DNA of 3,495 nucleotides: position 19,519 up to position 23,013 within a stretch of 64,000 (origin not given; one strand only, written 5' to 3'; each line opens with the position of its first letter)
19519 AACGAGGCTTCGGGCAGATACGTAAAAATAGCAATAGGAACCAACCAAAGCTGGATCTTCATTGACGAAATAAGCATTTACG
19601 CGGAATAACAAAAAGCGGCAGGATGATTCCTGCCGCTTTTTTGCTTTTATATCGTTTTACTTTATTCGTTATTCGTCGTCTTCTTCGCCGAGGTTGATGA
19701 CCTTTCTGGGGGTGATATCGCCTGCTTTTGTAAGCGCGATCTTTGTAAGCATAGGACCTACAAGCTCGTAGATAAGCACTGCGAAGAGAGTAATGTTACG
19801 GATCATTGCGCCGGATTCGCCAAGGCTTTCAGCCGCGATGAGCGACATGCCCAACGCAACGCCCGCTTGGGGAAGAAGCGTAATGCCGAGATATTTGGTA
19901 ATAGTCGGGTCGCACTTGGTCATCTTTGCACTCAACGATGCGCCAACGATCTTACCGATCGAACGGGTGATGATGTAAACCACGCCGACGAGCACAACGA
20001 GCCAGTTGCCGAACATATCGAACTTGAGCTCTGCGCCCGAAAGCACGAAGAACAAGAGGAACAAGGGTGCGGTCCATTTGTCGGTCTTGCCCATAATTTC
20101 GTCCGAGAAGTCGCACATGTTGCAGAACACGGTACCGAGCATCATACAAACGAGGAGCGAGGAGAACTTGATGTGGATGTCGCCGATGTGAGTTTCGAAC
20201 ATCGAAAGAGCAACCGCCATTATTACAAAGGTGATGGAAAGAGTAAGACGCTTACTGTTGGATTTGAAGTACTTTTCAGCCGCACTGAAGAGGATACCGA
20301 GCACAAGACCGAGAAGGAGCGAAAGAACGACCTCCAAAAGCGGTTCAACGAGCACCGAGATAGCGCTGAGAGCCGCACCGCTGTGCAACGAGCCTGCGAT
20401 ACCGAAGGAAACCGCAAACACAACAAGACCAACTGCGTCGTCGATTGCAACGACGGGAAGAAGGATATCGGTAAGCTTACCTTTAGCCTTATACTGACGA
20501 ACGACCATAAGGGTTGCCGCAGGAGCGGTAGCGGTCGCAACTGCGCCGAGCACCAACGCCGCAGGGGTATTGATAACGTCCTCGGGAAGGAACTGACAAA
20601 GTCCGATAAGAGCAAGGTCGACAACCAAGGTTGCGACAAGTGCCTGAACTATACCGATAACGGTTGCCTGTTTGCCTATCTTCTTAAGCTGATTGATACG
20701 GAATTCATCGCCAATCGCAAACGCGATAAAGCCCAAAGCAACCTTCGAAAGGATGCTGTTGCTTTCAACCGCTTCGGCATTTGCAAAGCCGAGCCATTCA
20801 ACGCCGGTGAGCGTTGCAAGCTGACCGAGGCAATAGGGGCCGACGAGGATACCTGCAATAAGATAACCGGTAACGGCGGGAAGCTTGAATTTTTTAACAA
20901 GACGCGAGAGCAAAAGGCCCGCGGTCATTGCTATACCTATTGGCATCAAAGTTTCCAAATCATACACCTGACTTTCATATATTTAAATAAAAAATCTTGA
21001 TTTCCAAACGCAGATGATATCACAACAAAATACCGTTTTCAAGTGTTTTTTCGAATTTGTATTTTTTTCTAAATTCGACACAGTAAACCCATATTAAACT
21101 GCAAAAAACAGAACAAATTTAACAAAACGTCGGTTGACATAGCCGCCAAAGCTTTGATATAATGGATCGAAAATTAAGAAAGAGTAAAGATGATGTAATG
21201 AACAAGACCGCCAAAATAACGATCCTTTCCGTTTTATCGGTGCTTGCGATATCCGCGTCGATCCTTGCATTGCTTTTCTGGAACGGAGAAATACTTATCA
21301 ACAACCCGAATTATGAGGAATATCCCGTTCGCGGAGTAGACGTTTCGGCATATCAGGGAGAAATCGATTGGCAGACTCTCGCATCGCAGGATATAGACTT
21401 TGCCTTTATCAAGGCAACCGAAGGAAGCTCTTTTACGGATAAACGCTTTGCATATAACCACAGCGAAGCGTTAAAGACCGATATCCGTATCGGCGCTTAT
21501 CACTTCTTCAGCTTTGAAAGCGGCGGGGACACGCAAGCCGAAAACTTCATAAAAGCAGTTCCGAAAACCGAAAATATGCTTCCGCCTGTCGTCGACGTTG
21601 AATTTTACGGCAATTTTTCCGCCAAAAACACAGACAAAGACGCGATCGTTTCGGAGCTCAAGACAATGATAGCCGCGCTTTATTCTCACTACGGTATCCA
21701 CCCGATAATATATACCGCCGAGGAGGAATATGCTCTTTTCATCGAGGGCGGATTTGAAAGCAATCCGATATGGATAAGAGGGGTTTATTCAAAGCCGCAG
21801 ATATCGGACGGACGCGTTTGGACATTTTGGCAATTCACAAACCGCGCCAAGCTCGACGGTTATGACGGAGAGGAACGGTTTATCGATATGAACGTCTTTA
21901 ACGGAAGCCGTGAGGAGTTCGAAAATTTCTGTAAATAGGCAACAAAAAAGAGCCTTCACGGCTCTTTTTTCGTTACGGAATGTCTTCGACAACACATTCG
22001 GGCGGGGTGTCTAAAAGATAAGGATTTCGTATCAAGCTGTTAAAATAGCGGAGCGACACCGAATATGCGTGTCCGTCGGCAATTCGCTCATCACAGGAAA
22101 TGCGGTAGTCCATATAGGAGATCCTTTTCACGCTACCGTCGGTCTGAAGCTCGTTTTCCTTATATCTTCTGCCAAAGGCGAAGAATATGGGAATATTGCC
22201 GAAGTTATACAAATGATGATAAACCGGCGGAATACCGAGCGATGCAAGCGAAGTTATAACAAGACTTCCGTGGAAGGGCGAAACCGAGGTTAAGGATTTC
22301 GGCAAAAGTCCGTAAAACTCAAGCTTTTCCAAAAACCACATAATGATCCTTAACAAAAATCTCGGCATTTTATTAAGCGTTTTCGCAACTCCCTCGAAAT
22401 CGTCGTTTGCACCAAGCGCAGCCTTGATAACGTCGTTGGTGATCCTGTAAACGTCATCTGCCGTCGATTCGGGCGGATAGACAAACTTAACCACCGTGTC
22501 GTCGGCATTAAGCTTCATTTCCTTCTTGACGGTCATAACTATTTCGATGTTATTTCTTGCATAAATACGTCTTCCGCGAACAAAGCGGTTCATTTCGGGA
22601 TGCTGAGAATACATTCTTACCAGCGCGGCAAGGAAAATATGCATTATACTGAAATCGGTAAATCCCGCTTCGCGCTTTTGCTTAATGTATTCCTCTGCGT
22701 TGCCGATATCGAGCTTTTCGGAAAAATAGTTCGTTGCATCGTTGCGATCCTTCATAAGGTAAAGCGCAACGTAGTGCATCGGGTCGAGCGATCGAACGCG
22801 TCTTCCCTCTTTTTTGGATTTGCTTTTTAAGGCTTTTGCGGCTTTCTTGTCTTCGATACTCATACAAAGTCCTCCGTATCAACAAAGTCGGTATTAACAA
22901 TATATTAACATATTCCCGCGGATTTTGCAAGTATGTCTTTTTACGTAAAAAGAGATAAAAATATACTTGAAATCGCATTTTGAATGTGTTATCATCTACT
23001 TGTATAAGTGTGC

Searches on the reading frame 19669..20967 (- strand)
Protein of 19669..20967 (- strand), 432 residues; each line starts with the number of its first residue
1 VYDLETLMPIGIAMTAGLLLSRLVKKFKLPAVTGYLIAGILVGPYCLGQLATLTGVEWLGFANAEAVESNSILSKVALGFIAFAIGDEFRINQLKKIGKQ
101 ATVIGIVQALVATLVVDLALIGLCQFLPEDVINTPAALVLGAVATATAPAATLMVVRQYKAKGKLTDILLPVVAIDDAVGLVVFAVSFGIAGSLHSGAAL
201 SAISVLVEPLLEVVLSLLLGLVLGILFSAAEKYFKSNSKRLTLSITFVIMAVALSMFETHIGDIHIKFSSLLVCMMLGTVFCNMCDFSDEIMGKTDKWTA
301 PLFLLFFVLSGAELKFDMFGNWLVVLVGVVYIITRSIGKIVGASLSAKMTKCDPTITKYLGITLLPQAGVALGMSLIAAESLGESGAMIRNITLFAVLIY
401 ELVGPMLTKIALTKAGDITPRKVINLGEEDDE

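Call 59: search_protein_families(library=pfam, proteins=[window:19669-20967:-], max_evalue=0.0001)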
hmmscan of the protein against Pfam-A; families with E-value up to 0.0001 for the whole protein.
window:19669-20967:- (432 aa): 1 family
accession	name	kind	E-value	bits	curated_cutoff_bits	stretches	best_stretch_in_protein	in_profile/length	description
PF00999.27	Na_H_Exchanger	-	7.7e-31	107.7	26.2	1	16-412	7-373/375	Sodium/hydrogen exchanger, transmembrane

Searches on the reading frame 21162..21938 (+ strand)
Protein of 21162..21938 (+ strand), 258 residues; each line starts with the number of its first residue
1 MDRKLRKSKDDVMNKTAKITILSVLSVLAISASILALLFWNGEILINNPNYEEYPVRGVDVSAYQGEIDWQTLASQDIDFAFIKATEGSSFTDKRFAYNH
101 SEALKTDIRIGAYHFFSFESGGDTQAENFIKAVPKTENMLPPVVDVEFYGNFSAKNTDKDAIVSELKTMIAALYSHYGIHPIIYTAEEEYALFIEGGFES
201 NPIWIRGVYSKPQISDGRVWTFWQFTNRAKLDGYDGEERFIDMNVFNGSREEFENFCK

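Call 59: search_protein_families(library=pfam, proteins=[window:21162-21938:+], max_evalue=0.0001)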
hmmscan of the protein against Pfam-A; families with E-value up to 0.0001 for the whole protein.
window:21162-21938:+ (258 aa): 1 family
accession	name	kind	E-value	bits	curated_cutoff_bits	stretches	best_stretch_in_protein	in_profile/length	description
PF01183.26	Glyco_hydro_25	-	9.7e-39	134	27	1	59-233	1-179/180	Glycosyl hydrolases family 25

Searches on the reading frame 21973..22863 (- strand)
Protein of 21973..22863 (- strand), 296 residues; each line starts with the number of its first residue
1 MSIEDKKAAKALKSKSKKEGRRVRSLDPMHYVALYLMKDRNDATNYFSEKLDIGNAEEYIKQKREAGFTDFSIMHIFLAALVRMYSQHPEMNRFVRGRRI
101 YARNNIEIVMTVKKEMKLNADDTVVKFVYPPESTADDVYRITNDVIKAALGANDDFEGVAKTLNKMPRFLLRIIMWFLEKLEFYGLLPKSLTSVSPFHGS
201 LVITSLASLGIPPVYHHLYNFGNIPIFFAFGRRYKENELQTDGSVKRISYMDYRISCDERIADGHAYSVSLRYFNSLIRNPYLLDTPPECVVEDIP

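Call 59: search_protein_families(library=pfam, proteins=[window:21973-22863:-], max_evalue=0.0001)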
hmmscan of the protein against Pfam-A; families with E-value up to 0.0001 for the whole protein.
window:21973-22863:- (296 aa): 1 family
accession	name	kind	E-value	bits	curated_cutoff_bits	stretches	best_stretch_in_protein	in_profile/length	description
PF00198.28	2-oxoacid_dh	-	5.1e-08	33.1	23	0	231-283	178-229/232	2-oxoacid dehydrogenases acyltransferase (catalytic domain)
